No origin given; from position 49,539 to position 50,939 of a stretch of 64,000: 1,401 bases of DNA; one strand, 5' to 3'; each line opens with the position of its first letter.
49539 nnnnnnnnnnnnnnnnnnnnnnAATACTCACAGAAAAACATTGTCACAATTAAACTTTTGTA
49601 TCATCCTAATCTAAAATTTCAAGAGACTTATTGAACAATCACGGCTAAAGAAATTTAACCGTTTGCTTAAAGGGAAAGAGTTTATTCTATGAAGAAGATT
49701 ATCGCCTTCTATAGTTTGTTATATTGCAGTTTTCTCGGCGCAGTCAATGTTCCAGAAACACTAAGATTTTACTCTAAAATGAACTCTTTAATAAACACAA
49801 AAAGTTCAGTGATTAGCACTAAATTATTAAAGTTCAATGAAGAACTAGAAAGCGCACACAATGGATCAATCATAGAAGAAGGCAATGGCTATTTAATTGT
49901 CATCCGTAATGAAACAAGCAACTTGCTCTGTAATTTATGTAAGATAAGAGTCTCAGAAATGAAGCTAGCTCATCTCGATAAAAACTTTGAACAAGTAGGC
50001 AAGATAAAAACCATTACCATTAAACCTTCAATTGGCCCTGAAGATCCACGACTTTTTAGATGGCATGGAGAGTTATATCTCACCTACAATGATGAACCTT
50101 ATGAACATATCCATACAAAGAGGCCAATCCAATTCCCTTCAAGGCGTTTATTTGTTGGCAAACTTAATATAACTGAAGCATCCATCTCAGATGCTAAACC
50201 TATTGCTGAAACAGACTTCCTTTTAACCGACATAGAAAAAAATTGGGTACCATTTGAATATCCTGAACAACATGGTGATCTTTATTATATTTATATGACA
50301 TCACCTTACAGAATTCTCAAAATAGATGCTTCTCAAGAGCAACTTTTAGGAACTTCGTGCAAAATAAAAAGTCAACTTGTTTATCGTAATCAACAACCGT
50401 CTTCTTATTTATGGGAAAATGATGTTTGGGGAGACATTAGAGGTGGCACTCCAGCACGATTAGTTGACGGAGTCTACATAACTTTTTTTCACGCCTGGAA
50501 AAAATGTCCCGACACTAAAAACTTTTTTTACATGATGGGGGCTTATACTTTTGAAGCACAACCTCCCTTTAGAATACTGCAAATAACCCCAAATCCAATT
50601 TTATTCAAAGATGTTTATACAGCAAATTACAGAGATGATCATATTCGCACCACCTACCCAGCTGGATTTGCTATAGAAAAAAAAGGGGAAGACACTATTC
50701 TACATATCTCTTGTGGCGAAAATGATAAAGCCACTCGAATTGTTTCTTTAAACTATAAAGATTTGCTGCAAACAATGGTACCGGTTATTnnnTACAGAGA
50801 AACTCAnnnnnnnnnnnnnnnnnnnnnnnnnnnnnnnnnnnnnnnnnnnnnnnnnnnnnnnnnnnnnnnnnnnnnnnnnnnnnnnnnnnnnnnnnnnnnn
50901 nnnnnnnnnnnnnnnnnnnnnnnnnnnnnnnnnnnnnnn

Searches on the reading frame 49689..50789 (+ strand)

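Call 21: search_protein_families(library=pfam, proteins=[window:49689-50789:+], max_evalue=0.01)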
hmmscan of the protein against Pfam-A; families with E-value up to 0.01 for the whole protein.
window:49689-50789:+ (367 aa): 2 families
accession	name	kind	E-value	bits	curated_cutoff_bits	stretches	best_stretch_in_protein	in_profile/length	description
PF04041.19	Glyco_hydro_130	-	0.00089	18.7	26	1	114-362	96-317/320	beta-1,4-mannooligosaccharide phosphorylase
PF12141.13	BMT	-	0.0032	16.6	28.3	1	180-255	252-322/486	Beta-mannosyltransferases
